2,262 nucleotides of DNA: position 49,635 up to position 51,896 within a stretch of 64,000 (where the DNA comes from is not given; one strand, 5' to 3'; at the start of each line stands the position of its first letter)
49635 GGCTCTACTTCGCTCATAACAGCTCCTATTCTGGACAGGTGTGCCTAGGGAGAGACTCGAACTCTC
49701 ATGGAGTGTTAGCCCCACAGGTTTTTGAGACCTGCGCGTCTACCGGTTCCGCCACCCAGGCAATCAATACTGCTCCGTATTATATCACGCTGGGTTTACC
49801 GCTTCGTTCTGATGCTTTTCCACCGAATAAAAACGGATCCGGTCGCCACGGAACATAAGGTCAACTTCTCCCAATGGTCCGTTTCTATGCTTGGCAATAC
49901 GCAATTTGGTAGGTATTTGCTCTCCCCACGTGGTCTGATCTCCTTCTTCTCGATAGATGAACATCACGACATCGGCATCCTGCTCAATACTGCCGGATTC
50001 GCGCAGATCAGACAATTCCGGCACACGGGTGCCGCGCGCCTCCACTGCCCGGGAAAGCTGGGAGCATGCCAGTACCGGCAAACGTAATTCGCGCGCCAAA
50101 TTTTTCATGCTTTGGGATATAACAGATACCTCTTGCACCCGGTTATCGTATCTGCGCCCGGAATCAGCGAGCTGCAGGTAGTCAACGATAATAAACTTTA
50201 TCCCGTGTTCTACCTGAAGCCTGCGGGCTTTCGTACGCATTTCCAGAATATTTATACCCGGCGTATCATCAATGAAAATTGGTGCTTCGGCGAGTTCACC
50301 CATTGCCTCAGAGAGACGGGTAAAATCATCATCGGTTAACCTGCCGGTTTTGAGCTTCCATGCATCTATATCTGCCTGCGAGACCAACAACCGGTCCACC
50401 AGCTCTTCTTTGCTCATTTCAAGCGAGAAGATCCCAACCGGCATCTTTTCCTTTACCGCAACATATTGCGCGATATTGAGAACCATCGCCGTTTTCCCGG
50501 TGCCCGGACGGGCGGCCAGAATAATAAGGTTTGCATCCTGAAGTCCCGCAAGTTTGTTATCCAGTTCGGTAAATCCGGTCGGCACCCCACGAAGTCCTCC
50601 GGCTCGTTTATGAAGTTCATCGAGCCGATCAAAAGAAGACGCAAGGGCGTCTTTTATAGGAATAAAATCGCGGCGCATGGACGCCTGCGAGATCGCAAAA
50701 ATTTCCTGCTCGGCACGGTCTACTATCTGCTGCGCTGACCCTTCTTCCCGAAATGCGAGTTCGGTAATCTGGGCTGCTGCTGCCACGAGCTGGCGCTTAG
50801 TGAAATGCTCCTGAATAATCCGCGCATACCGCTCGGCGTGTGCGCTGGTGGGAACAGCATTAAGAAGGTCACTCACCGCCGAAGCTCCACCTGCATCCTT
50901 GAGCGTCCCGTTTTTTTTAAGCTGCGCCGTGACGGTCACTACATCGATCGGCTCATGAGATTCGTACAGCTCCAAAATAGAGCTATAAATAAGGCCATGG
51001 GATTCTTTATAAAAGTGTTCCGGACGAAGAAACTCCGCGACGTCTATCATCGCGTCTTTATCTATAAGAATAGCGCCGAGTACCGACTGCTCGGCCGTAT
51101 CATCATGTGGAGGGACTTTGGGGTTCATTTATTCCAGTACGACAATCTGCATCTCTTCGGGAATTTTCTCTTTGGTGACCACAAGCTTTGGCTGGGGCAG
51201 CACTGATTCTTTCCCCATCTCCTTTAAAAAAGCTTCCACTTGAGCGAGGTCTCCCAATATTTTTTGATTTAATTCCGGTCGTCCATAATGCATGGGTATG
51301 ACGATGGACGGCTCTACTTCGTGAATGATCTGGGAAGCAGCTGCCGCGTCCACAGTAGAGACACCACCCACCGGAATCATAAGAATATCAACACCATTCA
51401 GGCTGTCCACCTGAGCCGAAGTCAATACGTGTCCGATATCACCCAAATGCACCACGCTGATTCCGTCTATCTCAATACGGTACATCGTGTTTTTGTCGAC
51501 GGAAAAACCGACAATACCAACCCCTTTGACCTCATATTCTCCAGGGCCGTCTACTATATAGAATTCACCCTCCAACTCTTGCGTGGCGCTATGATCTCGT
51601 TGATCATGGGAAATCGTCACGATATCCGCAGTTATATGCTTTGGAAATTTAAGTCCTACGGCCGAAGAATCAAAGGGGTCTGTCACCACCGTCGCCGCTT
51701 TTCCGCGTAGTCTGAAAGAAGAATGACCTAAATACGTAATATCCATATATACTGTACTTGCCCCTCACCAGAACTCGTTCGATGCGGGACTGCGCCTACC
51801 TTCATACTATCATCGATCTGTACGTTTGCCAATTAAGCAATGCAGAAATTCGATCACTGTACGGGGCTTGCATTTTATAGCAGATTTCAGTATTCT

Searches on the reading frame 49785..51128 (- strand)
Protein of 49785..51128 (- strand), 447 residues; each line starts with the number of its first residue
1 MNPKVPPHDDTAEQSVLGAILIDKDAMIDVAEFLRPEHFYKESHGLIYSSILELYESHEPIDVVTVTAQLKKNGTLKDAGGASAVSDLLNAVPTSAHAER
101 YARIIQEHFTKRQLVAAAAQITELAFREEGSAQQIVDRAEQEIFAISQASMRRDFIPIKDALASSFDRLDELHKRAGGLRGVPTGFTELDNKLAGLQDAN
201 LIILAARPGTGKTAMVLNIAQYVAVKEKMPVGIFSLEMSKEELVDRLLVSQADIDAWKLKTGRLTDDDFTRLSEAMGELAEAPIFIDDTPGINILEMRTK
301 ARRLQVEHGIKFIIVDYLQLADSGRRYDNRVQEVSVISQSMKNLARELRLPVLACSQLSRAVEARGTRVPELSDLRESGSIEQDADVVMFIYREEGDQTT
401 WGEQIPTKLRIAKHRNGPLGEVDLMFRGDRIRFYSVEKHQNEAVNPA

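Call 29: search_protein_families(library=pfam, proteins=[window:49785-51128:-], max_evalue=0.001)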
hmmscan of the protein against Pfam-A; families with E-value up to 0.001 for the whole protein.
window:49785-51128:- (447 aa): 4 families
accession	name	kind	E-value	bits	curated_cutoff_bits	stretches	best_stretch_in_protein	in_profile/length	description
PF03796.21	DnaB_C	-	4.8e-100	334.6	27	1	181-434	1-254/255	DnaB-like helicase C terminal domain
PF00772.26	DnaB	-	2.1e-34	118.1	23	1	6-107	2-103/103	DnaB-like helicase N terminal domain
PF13481.12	AAA_25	-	1.5e-11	44.7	27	1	197-356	31-188/195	AAA domain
PF06745.19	ATPase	-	3.4e-05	23.8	26.6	1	182-319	1-129/231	KaiC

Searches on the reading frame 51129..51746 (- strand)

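Call 30: search_protein_families(library=pfam, proteins=[window:51129-51746:-], max_evalue=0.001)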
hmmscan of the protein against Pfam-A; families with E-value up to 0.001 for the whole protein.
window:51129-51746:- (205 aa): 2 families
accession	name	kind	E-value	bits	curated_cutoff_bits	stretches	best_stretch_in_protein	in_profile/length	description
PF13483.12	Lactamase_B_3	-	4.2e-43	147.5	24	1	3-153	2-160/160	Beta-lactamase superfamily domain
PF12706.13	Lactamase_B_2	-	3.1e-06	27.4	27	1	85-154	124-200/200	Beta-lactamase superfamily domain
